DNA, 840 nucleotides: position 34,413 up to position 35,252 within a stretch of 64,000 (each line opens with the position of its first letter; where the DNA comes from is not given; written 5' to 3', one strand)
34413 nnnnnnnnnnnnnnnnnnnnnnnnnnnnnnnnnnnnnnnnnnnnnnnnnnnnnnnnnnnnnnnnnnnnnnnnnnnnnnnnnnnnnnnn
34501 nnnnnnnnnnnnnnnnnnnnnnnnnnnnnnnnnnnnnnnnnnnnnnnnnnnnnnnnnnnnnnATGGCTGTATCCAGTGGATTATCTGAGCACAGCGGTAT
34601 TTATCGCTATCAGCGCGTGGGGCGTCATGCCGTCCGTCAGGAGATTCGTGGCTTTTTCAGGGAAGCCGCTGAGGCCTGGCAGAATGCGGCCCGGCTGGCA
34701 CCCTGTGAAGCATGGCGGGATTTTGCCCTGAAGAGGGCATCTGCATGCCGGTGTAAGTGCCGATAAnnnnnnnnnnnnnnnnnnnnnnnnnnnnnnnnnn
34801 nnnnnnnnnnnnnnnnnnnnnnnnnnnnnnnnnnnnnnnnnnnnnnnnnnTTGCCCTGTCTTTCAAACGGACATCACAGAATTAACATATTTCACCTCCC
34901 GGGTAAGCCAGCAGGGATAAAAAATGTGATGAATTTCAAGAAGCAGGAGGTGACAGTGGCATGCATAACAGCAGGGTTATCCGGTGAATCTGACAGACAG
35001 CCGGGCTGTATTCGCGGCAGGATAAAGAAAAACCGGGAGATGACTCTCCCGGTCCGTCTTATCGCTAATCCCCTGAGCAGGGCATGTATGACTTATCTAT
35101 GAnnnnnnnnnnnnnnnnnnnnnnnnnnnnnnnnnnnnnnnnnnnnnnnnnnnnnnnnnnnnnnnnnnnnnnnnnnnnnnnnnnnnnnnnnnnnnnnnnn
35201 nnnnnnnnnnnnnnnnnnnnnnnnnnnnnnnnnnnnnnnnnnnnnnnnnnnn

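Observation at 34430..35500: One kilobase of mostly non-coding DNA after finO with several dyads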

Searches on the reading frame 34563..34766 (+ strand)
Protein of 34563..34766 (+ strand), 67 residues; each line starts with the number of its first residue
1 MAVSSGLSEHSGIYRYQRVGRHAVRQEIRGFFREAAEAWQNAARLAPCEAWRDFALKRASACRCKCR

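Call 13: search_protein_families(library=ncbifam, proteins=[window:34563-34766:+], max_evalue=1)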
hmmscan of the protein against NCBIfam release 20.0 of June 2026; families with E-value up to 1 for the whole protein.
window:34563-34766:+ (67 aa): 2 families
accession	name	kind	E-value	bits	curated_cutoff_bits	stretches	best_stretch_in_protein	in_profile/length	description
NF033650.1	ANR_neg_reg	subfamily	6.8e-07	29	32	1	15-63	1-49/54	ANR family transcriptional regulator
NF002725.1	PRK02603.1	equivalog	0.035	14.1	143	1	13-48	115-152/173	photosystem I assembly protein Ycf3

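Call 14: search_protein_families(library=pfam, proteins=[window:34563-34766:+], max_evalue=1)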
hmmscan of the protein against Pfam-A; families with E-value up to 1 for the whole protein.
window:34563-34766:+ (67 aa): 1 family
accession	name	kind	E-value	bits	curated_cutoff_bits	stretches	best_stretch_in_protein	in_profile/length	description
PF06069.16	PerC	-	0.055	14.2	22.6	1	22-65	6-49/90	PerC transcriptional activator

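Call 39: find_homologous_proteins(query=window:34563-34763:+, max_evalue=0.001)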
Query window:34563-34763:+ (67 aa): 18 proteins with E <= 0.001 among 18 candidates.
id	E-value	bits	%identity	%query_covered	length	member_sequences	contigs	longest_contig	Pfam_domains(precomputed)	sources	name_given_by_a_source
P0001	2.2e-34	134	100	94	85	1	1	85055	-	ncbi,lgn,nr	ncbi:ANR family transcriptional regulator [Salmonella enterica]|nr:ANR family transcriptional regula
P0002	4.5e-34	133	94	100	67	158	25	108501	-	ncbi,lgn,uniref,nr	ncbi:hypothetical protein ACKXKF_004105 [Escherichia coli]|uniref:hypothetical protein n=1 Tax=Esche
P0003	5.1e-27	110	93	82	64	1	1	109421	-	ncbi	ncbi:hypothetical protein ACLB1S_32235 [Escherichia coli]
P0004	2.3e-25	105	94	79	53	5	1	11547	-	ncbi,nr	ncbi:hypothetical protein DDM22_004682, partial [Escherichia coli]|nr:hypothetical protein [Escheric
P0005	2.4e-24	102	87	82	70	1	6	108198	-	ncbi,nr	ncbi:hypothetical protein FA830_23655 [Escherichia coli]|nr:hypothetical protein [Escherichia coli] 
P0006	2.6e-24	102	100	73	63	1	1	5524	-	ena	-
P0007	1.2e-19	87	100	64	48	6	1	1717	-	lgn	-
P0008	2.0e-19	86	78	87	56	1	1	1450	-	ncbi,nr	ncbi:hypothetical protein BvCmsSIP038_04758 [Escherichia coli]|nr:hypothetical protein BvCmsSIP038_0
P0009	4.8e-17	79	82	73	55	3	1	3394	-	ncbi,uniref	ncbi:hypothetical protein [Escherichia coli]|uniref:hypothetical protein n=1 Tax=Escherichia coli Ta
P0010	5.6e-17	79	98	60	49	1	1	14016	-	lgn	-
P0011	2.7e-15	73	97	55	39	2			-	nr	nr:hypothetical protein EC90111_A0037 [Escherichia coli 9.0111]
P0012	3.3e-15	73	82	72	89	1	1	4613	-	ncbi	-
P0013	1.3e-14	71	76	73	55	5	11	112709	-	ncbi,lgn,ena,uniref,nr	ncbi:hypothetical protein [Escherichia coli]|uniref:hypothetical protein n=1 Tax=Escherichia coli Ta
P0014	3.9e-12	63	94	52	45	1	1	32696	-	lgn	-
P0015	8.7e-11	59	100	46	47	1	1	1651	-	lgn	-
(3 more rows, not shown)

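Call 53: search_protein_representatives(protein=window:34563-34763:+)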
Query: 67 residues. Proteins with E-value up to 0.001 (for the whole library): 22; up to 1e-10: 3; up to 1e-30: 1. The best 22 are listed.
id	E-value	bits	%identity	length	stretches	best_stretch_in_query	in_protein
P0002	1.4e-34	132.6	94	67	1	1-67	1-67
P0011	8.6e-16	73.4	97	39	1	31-67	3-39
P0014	1.3e-12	63.4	89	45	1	1-37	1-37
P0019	3.0e-10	55.9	57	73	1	15-67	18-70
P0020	3.8e-10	55.6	51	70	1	5-67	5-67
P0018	2.7e-09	52.9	83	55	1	1-35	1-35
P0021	1.4e-08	50.7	48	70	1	10-61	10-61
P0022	7.5e-07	45.2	46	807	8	19-48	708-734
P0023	3.6e-06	43.1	45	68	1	7-64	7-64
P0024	1.1e-05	41.6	44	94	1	8-66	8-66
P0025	1.2e-05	41.5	41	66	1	5-65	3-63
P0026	2.8e-05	40.3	42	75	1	12-64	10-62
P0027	3.5e-05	40.0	45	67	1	13-65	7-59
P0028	3.8e-05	39.8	42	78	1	12-66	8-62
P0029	4.5e-05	39.6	45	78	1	10-64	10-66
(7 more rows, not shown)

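Call 55: search_protein_families(library=ncbifam, alignment_id=A3, max_evalue=0.001)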
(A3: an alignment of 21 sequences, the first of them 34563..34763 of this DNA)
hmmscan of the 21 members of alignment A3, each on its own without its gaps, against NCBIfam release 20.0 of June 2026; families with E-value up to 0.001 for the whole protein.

A. member 1, window:34563-34763:+ (67 aa): 1 family
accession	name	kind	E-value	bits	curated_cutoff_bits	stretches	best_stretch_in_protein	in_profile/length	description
NF033650.1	ANR_neg_reg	subfamily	6.8e-07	29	32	1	15-63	1-49/54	ANR family transcriptional regulator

B. families by the number of members that match (of 21 scanned): 1 family
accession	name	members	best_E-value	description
NF033650.1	ANR_neg_reg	20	2.4e-10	ANR family transcriptional regulator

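Call 60: predict_structure(alignment_id=A3)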
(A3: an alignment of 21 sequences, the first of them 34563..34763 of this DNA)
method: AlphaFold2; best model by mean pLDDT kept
length: 67 residues; sequences in the alignment: 21
mean_pLDDT: 88.1   pTM: 0.73
mean pLDDT of the five models: 88.1, 88.0, 87.2, 86.7, 84.3
residues with pLDDT >= 90: 51; 70-90: 6; 50-70: 6; < 50: 4
segments of 3 or more residues with pLDDT < 50: 1-4
pLDDT, mean of each block of 10 residues (from residue 1): 51 91 96 97 95 97 90
secondary structure, 60 per line:
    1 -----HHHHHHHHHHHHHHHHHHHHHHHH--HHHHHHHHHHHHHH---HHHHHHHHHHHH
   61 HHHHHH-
elements in order: H6-29 H32-45 H49-66

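Call 66: fold_search(model_id=the predicted structure, library=pdb)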
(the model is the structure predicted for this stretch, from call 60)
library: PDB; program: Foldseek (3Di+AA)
matches with E <= 10: 367; with E <= 0.001: 0
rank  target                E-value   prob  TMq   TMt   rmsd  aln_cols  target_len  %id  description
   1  2vko_A                5.7e-01  0.99  0.76  0.51   1.6        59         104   17  Structure of the soluble domain of the membrane protein TM1634 from Thermotoga maritima (released 2008-04-08)
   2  8qd8_B                6.0e-01  0.84  0.53  0.11   5.0        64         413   12  Wdyg1p in complex with 1,3-Dihydroxynaphthalene (released 2024-03-13)
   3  2vko_B                8.6e-01  0.99  0.75  0.51   1.5        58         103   17  Structure of the soluble domain of the membrane protein TM1634 from Thermotoga maritima (released 2008-04-08)
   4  2xcc_A                8.6e-01  0.77  0.57  0.32   6.7        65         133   18  Crystal structure of PcrH from Pseudomonas aeruginosa (released 2010-05-05)
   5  8qda_A                8.6e-01  0.77  0.53  0.10   4.9        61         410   11  Wdyg1p Ser256DHA (PMSF) (released 2024-03-13)
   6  8qd9_A                1.0e+00  0.75  0.53  0.10   4.9        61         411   11  Wdyg1p in complex with 1,3,6,8-Tetrahydroxynaphthalene (released 2024-03-13)
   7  8qd8_A                1.0e+00  0.75  0.53  0.10   4.9        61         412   11  Wdyg1p in complex with 1,3-Dihydroxynaphthalene (released 2024-03-13)
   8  8qda_B                1.0e+00  0.75  0.53  0.10   4.9        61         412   11  Wdyg1p Ser256DHA (PMSF) (released 2024-03-13)
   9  8qd7_A                1.0e+00  0.75  0.53  0.10   4.9        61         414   11  Wdyg1p from W. dermatitidis catalyzes polyketide shortening in the biosynthesis of DHN-melanin (released 2024-03-13)
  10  8qd7_B                1.0e+00  0.75  0.53  0.10   4.9        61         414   11  Wdyg1p from W. dermatitidis catalyzes polyketide shortening in the biosynthesis of DHN-melanin (released 2024-03-13)
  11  2gw1_A                1.1e+00  0.99  0.75  0.11   0.6        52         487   21  Crystal Structure of the Yeast Tom70 (released 2006-06-27)
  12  4u7y_A                1.2e+00  0.63  0.48  0.40   4.3        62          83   11  Structure of the complex of VPS4B MIT and IST1 MIM (released 2015-02-11)
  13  2vko_C                1.3e+00  0.96  0.76  0.52   2.2        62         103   16  Structure of the soluble domain of the membrane protein TM1634 from Thermotoga maritima (released 2008-04-08)
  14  6v8e_B                1.4e+00  0.82  0.54  0.33   2.5        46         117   24  Computationally designed C3-symmetric homotrimer from TPR repeat protein (released 2020-08-12)
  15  8qd1_A                1.4e+00  0.60  0.55  0.12   5.4        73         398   15  Ayg1p from A. fumigatus catalyzes polyketide shortening in the biosynthesis of DHN-melanin (released 2024-03-13)
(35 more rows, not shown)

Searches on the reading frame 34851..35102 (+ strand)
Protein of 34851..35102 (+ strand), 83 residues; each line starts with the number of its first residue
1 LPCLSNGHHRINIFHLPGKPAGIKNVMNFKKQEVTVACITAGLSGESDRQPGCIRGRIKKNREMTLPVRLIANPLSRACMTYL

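Call 13: search_protein_families(library=ncbifam, proteins=[window:34851-35102:+], max_evalue=1)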
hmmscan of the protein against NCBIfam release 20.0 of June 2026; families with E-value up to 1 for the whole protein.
window:34851-35102:+ (83 aa): 0 families

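Call 14: search_protein_families(library=pfam, proteins=[window:34851-35102:+], max_evalue=1)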
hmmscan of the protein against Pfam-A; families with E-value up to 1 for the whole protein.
window:34851-35102:+ (83 aa): 0 families
